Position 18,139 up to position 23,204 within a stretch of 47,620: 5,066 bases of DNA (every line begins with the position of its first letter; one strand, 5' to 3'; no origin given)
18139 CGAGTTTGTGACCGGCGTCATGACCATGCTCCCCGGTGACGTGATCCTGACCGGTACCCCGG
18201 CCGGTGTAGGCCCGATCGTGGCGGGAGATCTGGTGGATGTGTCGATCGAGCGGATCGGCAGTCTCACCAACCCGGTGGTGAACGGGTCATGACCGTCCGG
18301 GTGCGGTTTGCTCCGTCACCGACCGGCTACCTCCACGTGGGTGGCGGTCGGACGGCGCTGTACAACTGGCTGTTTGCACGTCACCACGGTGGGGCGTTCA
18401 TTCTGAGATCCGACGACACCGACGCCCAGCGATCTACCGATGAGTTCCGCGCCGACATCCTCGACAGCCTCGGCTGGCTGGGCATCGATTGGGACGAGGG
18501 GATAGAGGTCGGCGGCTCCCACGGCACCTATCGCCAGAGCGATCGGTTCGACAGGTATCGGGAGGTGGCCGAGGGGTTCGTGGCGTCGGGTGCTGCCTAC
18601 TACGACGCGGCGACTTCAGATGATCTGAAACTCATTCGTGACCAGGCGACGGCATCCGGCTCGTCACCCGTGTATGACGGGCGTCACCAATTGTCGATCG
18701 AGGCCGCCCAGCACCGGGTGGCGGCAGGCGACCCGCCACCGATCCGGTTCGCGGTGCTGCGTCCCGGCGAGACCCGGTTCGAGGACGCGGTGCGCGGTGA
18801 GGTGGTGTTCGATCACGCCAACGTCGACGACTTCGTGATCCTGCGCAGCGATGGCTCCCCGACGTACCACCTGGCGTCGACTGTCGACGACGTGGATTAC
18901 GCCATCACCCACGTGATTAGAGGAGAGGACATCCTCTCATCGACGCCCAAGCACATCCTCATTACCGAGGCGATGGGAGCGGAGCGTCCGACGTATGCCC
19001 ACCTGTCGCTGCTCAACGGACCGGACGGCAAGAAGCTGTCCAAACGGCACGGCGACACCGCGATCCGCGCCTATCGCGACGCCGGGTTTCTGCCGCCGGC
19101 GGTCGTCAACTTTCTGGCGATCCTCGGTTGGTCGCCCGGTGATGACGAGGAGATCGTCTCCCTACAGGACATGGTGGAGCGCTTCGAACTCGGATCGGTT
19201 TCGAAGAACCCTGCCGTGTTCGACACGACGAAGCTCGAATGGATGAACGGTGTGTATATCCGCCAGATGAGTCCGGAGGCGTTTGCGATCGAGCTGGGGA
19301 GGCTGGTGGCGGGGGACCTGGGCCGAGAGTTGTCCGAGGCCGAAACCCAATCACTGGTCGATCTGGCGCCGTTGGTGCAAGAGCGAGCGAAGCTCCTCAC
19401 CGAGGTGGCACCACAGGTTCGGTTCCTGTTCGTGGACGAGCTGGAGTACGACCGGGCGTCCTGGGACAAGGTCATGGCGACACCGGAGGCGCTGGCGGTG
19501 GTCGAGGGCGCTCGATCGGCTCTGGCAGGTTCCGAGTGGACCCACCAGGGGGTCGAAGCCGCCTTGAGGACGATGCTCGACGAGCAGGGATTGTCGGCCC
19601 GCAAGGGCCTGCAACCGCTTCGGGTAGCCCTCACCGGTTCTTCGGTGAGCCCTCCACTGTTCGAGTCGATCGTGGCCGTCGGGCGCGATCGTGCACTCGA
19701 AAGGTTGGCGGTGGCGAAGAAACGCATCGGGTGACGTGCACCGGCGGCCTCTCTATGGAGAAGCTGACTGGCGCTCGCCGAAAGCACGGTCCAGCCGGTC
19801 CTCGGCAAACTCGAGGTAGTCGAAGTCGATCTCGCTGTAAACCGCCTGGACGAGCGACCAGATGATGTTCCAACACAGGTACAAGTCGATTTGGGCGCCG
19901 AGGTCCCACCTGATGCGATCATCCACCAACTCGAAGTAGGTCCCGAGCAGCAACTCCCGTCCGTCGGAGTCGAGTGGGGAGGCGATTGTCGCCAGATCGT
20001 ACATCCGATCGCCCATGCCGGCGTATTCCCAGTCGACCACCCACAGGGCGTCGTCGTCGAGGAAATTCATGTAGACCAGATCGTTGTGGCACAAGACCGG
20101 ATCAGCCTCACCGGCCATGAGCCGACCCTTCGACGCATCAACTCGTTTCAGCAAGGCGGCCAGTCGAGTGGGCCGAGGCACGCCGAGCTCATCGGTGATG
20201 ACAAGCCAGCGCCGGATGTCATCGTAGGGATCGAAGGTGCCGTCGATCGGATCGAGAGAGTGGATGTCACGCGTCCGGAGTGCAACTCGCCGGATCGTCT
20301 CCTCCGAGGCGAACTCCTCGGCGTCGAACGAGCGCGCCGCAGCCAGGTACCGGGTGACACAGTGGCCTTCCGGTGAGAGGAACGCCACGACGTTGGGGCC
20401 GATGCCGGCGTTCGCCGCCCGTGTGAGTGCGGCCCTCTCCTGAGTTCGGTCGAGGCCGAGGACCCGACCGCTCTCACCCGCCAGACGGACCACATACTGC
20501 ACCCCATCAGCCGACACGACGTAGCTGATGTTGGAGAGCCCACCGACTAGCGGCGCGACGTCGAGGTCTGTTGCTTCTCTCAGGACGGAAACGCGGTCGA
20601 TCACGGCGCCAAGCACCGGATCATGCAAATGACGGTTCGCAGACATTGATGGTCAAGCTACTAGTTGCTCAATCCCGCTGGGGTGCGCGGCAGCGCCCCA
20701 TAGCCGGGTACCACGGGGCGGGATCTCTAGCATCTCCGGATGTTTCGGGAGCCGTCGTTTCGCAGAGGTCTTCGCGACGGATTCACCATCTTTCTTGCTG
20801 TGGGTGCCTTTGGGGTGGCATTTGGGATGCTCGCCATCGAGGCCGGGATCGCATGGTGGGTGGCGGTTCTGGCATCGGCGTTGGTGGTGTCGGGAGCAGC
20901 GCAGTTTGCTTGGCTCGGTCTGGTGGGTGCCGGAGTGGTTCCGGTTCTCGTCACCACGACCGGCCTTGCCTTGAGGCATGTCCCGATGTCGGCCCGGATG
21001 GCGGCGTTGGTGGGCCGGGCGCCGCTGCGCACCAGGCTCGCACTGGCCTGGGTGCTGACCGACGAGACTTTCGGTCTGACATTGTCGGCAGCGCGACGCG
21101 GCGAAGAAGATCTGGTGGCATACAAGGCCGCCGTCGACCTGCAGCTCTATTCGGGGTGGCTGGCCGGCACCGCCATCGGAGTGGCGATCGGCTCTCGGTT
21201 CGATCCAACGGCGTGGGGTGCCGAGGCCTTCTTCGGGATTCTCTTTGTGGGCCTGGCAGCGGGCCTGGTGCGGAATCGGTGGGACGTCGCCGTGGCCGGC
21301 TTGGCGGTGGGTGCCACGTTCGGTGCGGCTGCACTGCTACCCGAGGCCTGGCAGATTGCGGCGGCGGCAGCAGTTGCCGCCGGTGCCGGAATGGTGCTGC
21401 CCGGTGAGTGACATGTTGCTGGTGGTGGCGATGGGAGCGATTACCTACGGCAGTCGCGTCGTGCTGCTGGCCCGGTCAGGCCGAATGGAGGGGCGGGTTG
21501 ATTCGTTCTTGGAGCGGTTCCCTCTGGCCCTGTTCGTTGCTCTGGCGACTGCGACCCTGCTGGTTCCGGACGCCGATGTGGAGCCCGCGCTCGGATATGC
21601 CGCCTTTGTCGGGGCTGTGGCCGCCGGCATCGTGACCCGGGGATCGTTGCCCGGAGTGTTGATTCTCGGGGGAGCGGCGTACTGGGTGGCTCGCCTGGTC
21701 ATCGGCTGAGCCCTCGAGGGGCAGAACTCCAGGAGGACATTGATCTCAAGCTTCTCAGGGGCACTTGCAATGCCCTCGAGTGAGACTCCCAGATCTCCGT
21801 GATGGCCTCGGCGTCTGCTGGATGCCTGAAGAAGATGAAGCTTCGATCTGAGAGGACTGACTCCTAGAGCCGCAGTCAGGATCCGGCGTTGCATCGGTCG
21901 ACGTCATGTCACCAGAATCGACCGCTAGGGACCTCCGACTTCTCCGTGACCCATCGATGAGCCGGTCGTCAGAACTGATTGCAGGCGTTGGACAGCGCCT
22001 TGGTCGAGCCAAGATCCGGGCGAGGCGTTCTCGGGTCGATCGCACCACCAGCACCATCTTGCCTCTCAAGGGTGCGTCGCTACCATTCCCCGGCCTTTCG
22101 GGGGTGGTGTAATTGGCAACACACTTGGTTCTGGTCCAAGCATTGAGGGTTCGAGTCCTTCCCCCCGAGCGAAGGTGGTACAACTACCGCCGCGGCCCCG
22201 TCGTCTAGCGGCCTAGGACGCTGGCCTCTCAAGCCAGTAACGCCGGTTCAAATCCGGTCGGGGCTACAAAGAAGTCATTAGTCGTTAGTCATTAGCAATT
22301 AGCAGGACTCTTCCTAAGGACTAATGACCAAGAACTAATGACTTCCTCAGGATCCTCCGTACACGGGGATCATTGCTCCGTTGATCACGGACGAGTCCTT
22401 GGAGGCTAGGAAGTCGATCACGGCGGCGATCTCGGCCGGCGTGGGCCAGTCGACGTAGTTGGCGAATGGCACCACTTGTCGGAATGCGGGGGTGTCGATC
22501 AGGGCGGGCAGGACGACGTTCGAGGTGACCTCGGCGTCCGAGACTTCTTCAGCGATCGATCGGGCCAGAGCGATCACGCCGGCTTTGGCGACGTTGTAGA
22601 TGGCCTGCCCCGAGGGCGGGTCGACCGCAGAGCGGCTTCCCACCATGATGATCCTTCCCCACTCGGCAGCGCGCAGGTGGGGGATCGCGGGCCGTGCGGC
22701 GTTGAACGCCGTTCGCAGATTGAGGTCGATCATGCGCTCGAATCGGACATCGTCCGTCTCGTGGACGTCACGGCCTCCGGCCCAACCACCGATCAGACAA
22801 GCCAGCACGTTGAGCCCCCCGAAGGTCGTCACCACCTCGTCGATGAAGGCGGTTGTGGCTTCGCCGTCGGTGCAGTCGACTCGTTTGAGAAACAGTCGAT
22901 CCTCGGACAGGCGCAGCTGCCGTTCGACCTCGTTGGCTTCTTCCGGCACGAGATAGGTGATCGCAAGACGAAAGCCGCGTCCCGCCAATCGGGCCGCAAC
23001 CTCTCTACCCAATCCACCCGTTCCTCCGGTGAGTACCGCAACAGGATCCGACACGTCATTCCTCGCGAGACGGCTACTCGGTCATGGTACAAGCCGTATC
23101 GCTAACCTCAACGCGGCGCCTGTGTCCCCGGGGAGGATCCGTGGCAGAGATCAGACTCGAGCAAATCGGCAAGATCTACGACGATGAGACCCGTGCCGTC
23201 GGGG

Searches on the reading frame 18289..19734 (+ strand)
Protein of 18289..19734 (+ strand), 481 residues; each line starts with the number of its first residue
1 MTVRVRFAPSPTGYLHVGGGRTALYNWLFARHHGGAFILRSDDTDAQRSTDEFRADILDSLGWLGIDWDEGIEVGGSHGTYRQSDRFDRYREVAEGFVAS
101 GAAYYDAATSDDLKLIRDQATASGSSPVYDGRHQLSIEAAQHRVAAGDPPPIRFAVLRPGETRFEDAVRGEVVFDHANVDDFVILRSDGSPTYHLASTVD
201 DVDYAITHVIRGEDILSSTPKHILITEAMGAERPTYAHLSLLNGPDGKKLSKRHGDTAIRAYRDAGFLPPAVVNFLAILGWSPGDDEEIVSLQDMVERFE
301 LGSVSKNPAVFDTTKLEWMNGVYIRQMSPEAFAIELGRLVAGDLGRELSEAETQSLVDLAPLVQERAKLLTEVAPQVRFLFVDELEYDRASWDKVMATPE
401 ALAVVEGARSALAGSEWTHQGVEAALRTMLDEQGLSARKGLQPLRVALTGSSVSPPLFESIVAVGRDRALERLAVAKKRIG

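Call 72: search_protein_families(library=pfam, proteins=[window:18289-19734:+], max_evalue=0.00001)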
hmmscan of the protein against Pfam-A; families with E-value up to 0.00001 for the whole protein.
window:18289-19734:+ (481 aa): 2 families
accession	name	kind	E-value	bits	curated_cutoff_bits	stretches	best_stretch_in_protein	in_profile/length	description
PF00749.27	tRNA-synt_1c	-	3.7e-95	318.9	23.4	1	3-318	2-314/314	tRNA synthetases class I (E and Q), catalytic domain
PF19269.4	Anticodon_2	-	1.3e-28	100.6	23.6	1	351-475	11-139/141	Anticodon binding domain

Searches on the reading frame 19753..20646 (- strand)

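Call 72: search_protein_families(library=pfam, proteins=[window:19753-20646:-], max_evalue=0.00001)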
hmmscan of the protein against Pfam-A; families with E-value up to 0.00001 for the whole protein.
window:19753-20646:- (297 aa): 2 families
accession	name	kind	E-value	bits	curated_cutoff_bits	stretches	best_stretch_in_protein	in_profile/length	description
PF01633.27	Choline_kinase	-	2.7e-21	76.6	29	1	30-220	1-202/300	Choline/ethanolamine kinase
PF01636.29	APH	-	2.7e-17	63.8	23.2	1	30-239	2-227/239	Phosphotransferase enzyme family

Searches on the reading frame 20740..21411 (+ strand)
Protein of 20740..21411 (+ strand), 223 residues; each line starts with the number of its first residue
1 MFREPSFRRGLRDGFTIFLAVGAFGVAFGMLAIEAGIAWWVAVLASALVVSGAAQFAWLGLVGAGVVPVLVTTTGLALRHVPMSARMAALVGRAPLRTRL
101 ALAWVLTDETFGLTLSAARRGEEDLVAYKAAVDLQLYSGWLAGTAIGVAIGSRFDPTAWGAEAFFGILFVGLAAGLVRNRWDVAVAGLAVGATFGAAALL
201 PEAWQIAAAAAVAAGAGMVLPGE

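Call 72: search_protein_families(library=pfam, proteins=[window:20740-21411:+], max_evalue=0.00001)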
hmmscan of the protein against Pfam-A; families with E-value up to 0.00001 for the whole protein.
window:20740-21411:+ (223 aa): 1 family
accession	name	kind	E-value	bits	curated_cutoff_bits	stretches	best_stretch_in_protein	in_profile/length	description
PF03591.19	AzlC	-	8.4e-28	97.9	32.1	1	17-152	2-135/137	AzlC protein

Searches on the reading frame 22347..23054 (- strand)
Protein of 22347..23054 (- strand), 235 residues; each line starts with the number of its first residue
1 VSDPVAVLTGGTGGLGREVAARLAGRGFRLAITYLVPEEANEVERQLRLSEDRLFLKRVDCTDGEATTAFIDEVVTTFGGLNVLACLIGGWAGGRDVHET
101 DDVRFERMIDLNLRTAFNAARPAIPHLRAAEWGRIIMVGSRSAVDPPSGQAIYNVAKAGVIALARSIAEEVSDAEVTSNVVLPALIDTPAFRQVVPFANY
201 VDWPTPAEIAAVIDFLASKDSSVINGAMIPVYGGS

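Call 72: search_protein_families(library=pfam, proteins=[window:22347-23054:-], max_evalue=0.00001)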
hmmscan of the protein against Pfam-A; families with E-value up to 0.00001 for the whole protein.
window:22347-23054:- (235 aa): 3 families
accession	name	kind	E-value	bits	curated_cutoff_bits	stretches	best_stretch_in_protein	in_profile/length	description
PF00106.31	adh_short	-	5.5e-37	127.6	26.6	1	5-194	2-190/195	short chain dehydrogenase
PF13561.12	adh_short_C2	-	1.2e-36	126.9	27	1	13-234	6-234/236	Enoyl-(Acyl carrier protein) reductase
PF08659.16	KR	-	7e-06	26.5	22.6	0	7-168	4-164/180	KR domain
